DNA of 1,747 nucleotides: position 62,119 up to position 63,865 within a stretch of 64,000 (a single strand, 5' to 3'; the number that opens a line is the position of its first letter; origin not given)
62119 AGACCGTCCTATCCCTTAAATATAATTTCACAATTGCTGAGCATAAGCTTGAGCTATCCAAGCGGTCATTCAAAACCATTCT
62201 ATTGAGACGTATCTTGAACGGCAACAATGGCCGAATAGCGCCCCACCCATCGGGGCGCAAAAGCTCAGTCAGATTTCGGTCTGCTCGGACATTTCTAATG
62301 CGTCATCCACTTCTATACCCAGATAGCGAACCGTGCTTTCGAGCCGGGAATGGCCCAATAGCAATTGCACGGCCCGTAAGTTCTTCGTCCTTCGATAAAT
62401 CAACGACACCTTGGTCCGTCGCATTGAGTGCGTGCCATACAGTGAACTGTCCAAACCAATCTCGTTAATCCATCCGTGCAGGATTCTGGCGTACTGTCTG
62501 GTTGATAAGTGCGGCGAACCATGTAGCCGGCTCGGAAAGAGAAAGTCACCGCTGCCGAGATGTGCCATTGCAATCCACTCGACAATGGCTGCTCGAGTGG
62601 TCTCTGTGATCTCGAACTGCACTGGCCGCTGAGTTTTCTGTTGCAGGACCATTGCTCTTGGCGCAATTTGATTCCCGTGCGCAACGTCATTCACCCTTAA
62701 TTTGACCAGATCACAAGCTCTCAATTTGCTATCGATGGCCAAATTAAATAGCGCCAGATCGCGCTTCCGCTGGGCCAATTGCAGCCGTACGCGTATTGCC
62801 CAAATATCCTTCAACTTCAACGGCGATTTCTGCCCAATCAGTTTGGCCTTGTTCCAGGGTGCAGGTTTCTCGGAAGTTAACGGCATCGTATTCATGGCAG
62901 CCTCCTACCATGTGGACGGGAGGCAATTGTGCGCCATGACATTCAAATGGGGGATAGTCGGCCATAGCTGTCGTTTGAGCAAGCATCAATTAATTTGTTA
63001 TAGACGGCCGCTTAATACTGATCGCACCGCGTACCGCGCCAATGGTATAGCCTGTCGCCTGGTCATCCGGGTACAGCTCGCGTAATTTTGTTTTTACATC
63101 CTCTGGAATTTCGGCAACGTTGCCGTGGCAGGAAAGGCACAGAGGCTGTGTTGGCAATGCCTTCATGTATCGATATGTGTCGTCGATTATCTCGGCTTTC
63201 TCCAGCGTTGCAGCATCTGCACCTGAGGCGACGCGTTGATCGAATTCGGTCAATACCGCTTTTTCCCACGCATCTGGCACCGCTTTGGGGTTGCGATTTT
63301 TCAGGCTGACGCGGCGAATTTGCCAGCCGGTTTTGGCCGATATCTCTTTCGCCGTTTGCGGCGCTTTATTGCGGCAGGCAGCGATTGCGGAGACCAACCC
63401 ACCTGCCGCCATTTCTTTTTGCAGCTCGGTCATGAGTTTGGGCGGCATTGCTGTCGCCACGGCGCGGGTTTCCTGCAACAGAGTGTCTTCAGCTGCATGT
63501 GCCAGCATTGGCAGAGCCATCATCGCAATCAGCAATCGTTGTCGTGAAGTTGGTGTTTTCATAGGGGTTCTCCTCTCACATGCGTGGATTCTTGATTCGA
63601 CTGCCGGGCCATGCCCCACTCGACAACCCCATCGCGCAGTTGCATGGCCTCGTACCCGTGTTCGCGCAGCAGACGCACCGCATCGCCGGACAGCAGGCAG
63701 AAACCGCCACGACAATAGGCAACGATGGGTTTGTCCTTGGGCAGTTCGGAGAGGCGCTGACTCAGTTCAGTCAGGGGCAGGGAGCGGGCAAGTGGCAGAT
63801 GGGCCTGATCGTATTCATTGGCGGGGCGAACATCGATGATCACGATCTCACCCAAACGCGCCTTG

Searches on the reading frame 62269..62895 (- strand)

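Call 34: search_protein_families(library=pfam, proteins=[window:62269-62895:-], max_evalue=0.00001)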
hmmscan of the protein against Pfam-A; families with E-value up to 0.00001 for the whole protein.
window:62269-62895:- (208 aa): 1 family
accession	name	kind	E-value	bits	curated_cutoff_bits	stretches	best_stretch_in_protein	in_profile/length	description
PF00589.27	Phage_integrase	-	7.6e-18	65.3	27.1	1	42-192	20-166/172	Phage integrase family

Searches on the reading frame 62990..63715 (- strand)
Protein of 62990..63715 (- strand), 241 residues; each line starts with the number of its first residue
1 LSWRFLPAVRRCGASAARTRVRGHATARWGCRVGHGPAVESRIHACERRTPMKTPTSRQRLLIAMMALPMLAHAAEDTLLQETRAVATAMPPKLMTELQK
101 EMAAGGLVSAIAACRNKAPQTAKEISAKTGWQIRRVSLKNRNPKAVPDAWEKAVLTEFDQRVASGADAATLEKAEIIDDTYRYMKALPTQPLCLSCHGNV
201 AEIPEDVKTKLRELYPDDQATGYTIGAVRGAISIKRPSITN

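Call 34: search_protein_families(library=pfam, proteins=[window:62990-63715:-], max_evalue=0.00001)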
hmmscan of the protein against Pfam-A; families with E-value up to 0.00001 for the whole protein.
window:62990-63715:- (241 aa): 1 family
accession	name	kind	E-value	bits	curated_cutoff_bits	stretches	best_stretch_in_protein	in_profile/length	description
PF11845.13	Tll0287-like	-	4e-26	92.6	24.1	1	78-237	14-144/144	Tll0287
